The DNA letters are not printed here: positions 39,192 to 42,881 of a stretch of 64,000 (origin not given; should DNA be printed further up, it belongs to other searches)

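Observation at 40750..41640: Eukaryote-like cysteine-rich extracellular module (more than 40 Cys in about 300 aa) inside the giant protein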

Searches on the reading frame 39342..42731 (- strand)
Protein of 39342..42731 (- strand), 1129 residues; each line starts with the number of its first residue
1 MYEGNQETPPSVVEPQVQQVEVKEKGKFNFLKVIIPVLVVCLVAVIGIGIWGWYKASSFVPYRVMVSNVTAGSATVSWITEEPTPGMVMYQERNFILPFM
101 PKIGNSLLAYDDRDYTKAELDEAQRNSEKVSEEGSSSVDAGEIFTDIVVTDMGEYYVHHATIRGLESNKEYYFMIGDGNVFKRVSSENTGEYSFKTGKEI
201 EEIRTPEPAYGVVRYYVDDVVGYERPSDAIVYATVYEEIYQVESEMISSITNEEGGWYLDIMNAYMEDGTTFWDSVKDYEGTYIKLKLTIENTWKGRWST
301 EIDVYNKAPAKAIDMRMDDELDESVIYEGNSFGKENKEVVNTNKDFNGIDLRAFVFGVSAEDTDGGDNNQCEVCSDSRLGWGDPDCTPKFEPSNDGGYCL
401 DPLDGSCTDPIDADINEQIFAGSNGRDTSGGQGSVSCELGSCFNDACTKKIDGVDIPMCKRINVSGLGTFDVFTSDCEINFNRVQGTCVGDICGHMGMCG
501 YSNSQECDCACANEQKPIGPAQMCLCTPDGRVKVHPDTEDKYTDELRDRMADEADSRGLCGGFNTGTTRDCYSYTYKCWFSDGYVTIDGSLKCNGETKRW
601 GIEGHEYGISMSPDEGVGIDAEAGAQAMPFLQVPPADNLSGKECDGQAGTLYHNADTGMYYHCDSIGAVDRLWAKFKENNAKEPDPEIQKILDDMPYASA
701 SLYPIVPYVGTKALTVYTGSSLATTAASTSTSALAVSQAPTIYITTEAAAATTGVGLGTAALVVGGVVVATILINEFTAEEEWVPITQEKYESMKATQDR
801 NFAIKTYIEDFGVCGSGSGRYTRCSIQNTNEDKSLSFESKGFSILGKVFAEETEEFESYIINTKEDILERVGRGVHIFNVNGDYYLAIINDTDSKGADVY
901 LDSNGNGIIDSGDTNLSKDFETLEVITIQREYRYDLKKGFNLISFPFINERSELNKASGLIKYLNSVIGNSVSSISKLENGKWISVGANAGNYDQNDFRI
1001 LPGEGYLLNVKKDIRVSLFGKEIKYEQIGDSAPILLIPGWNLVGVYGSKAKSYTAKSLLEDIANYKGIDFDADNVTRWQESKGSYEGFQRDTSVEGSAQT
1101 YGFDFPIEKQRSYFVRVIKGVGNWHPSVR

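Call 4: search_protein_families(library=pfam, proteins=[window:39342-42731:-], max_evalue=1)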
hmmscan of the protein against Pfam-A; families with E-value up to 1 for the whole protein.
window:39342-42731:- (1129 aa): 2 families
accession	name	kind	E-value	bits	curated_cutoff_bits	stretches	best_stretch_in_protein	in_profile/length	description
PF16656.11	Pur_ac_phosph_N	-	6.2e-09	36.7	30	1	62-196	2-93/93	Purple acid Phosphatase, N-terminal domain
PF06553.17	BNIP3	-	0.32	11.1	26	0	20-51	139-172/184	BNIP3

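Call 5: search_protein_families(library=ncbifam, proteins=[window:39342-42731:-], max_evalue=1)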
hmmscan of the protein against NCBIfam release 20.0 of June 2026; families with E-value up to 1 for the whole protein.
window:39342-42731:- (1129 aa): 2 families
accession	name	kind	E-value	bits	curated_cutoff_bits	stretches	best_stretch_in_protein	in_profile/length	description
NF010934.1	PRK14354.1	equivalog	0.025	13.1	450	1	182-291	160-266/447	bifunctional UDP-N-acetylglucosamine diphosphorylase/glucosamine-1-phosphate N-acetyltransferase GlmU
TIGR02973.1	nitrate_rd_NapE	equivalog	0.3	11.3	68.8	1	24-53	4-34/42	periplasmic nitrate reductase, NapE protein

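Call 8: find_homologous_proteins(query=window:39342-42731:-, max_evalue=0.001)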
Query window:39342-42731:- (1129 aa): 11 proteins with E <= 0.001 among 8000 candidates.
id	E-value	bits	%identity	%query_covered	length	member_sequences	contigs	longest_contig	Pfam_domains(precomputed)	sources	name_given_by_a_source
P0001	0.0e+0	2628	100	100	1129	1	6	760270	PF16656.12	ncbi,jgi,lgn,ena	jgi:hypothetical protein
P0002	1.5e-165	571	48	27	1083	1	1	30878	PF16656.12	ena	-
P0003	2.3e-148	514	45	25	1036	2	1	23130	PF16656.12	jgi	-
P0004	3.4e-147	510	43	32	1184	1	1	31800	PF16656.12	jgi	-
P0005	7.0e-147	509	44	24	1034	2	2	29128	PF16656.12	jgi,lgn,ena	-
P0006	3.9e-60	222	31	28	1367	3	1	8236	PF16656.12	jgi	-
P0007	1.8e-57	213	37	20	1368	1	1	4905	PF16656.12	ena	-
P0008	6.0e-55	205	34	18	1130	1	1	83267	PF16656.12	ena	-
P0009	6.6e-54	201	37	19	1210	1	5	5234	PF16656.12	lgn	-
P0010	1.4e-52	197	41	18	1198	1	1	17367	PF16656.12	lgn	-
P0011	1.1e-43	168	33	22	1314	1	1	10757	-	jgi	jgi:hypothetical protein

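Call 13: list_cluster_members(proteins=[P0001])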
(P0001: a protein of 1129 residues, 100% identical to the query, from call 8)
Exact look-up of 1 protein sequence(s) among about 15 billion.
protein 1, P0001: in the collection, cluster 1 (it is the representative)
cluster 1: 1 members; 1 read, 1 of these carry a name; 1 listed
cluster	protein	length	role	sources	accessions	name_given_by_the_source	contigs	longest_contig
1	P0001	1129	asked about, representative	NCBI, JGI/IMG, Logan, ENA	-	hypothetical protein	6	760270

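Call 14: find_encoding_contigs(protein=P0001, flank=2000, max_places=4)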
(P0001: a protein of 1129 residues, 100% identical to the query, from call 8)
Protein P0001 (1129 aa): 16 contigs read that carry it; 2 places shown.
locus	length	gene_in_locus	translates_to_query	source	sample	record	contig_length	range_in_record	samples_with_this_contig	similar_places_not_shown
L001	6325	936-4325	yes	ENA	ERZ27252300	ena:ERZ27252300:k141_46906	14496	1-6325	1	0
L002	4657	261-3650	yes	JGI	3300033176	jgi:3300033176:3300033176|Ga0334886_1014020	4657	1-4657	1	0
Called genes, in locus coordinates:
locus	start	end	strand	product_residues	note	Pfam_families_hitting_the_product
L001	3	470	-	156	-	?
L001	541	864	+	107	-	-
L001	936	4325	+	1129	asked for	PF16656:Pur_ac_phosph_N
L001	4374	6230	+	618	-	PF00041:fn3 (faint), PF16656:Pur_ac_phosph_N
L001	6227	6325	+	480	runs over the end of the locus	-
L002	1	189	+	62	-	?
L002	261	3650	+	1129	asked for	PF16656:Pur_ac_phosph_N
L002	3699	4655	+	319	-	?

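Call 21: find_related_loci(query=A1, collection=genome_contigs, flank=10000)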
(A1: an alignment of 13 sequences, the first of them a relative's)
Query A1 (1129 aa) in genome_contigs; peptide patterns used: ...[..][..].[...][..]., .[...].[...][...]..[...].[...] (x = any residue, [..] = any of these).
128 stretches matched a pattern; 89 encode a relative of the query (tblastn E <= 1e-3); the best 80 are kept; 79 distinct loci.
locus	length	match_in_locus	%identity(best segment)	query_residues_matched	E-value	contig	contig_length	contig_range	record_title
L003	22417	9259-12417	45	28-1129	1e-78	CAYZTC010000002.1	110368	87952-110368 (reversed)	MAG TPA_asm: uncultured Candidatus Saccharibacteria bacterium isolate SRP068000_co1_121 genome assembly, contig: NODE_91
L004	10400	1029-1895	45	845-1129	3e-75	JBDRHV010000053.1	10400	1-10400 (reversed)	MAG: bacterium isolate MEGAHIT-group-1.550 k141_12613549, whole genome shotgun sequence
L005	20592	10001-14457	38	18-1128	7e-67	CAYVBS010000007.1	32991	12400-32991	MAG TPA_asm: uncultured Candidatus Saccharibacteria bacterium isolate SRP144015_co1_116 genome assembly, contig: NODE_69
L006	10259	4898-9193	43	28-1129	2e-65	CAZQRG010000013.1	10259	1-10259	MAG TPA_asm: uncultured Candidatus Saccharibacteria bacterium isolate SRP192927_co1_760 genome assembly, contig: NODE_15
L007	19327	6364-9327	42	27-1129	2e-65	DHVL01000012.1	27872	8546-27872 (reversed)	MAG TPA_asm: Candidatus Dojkabacteria bacterium UBA5209 UBA5209_contig_34580, whole genome shotgun sequence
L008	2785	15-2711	43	142-1128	2e-65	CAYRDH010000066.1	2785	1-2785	MAG TPA_asm: uncultured Candidatus Saccharibacteria bacterium isolate SRP241341_co1_3 genome assembly, contig: NODE_2820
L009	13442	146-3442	39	28-1129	4e-63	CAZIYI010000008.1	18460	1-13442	MAG TPA_asm: uncultured Candidatus Saccharibacteria bacterium isolate binchicken_co39_587 genome assembly, contig: NODE_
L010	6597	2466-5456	45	54-1128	3e-63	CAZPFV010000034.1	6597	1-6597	MAG TPA_asm: uncultured Candidatus Saccharibacteria bacterium isolate binchicken_co45_679 genome assembly, contig: NODE_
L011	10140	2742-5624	42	18-1129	7e-63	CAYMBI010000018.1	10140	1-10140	MAG TPA_asm: uncultured Candidatus Saccharibacteria bacterium isolate SRP093185_co1_143 genome assembly, contig: NODE_48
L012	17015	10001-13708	44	25-1128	3e-62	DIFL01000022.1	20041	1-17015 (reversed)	MAG TPA_asm: Candidatus Dojkabacteria bacterium UBA5749 UBA5749_contig_20854, whole genome shotgun sequence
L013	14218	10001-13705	43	25-1128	3e-62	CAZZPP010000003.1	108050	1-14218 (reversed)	MAG TPA_asm: uncultured Candidatus Saccharibacteria bacterium isolate binchicken_co22_222 genome assembly, contig: NODE_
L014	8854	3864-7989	40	31-1129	3e-62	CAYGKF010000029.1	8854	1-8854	MAG TPA_asm: uncultured Candidatus Saccharibacteria bacterium isolate ERP113451_co4_183 genome assembly, contig: NODE_54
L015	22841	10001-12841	39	30-1129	9e-62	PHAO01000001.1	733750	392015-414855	MAG: Candidatus Dojkabacteria bacterium HGW-Dojkabacteria-1 bjp_ig2158_scaffold_0, whole genome shotgun sequence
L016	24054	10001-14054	39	27-1128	3e-61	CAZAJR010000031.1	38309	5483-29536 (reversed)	MAG TPA_asm: uncultured Candidatus Saccharibacteria bacterium isolate SRP067234_co1_14 genome assembly, contig: k99_4901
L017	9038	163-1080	40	826-1128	5e-61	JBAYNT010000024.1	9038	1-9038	MAG: Candidatus Dojkabacteria bacterium isolate SO_2016_LW1_71 scaffold10141_LW64-88_2016, whole genome shotgun sequence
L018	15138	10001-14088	40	17-1129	1e-60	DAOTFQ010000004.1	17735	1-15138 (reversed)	MAG TPA_asm: Candidatus Dojkabacteria bacterium isolate AMR_MDS_3099 NODE_3830_length_17735_cov_5.163179, whole genome s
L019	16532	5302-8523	41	61-1128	1e-58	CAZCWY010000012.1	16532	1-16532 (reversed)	MAG TPA_asm: uncultured Candidatus Saccharibacteria bacterium isolate SRP294416_co1_378 genome assembly, contig: NODE_71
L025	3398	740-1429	43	899-1129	2e-54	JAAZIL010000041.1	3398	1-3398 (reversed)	MAG: Candidatus Dojkabacteria bacterium isolate AS19jrsBPTG_9 16333_AS19, whole genome shotgun sequence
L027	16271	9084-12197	40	26-1125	1e-48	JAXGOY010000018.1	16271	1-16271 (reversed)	MAG: Candidatus Dojkabacteria bacterium isolate AnMBR.bin290 bin290_18, whole genome shotgun sequence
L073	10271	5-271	51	1039-1128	6e-23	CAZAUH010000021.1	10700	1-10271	MAG TPA_asm: uncultured Candidatus Saccharibacteria bacterium isolate SRP192927_co7_229 genome assembly, contig: NODE_12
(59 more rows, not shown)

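Call 37: predict_structure(alignment_id=A1)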
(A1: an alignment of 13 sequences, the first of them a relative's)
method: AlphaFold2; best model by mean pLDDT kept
length: 1129 residues; sequences in the alignment: 13
mean_pLDDT: 52.4   pTM: 0.52
mean pLDDT of the five models: 52.4, 47.4, 46.8, 46.7, 45.1
residues with pLDDT >= 90: 62; 70-90: 290; 50-70: 218; < 50: 559
segments of 3 or more residues with pLDDT < 50: 1-30, 96-99, 131-145, 185-190, 319-321, 333-507, 518-522, 536-559, 561-567, 587-589, 603-858, 865-870, 890-897, 992-994, 1026-1030
pLDDT, mean of each block of 10 residues (from residue 1): 27 23 34 58 61 59 85 89 84 59 71 87 67 43 55 87 89 76 51 81 84 75 75 87 90 87 84 76 79 82 61 58 67 41 26 22 26 23 25 23 29 30 26 25 26 27 22 25 31 35 43 55 53 48 31 38 48 57 59 64 42 32 30 24 34 37 32 30 35 28 23 29 22 20 21 22 24 26 30 29 23 23 22 21 22 39 49 61 56 48 53 61 63 80 81 76 73 84 71 64 86 76 57 78 77 86 84 90 89 67 85 89 74
secondary structure, 60 per line:
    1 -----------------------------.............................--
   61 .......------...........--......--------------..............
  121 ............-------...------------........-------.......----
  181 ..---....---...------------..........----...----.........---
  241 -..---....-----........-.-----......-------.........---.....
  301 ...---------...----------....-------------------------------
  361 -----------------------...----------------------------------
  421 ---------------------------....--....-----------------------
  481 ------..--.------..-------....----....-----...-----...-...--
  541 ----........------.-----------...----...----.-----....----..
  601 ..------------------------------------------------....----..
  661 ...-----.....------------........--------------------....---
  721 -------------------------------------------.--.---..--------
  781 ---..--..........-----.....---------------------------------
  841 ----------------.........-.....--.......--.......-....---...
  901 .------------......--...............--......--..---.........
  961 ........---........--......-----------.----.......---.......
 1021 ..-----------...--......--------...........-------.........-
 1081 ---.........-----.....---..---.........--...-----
elements in order (helices of 4 or more, strands of 3 or more residues): H30-58 E61-67 E74-84 E87-92 E107-111 H112-132 E155-162 E170-176 H186-189 E193-195 E208-217 E222-224 E229-237 E247-250 E256-260 H272-276 E284-292 E296-303 E313-315 E326-329 E448-451 E454-457 E507-510 E515-518 E524-526 E532-534 H545-552 E571-573 E578-580 E591-594 E599-602 E651-654 E659-663 E669-673 H686-693 E714-717 H788-797 H803-807 E857-862 H867-871 E874-880 E883-889 H891-894 E898-901 H916-919 E922-936 E939-944 H952-955 H957-968 E972-979 E982-987 E1004-1010 E1014-1022 E1034-1036 E1039-1044 H1055-1063 E1071-1079 E1084-1092 E1098-1102 E1111-1119 E1122-1124
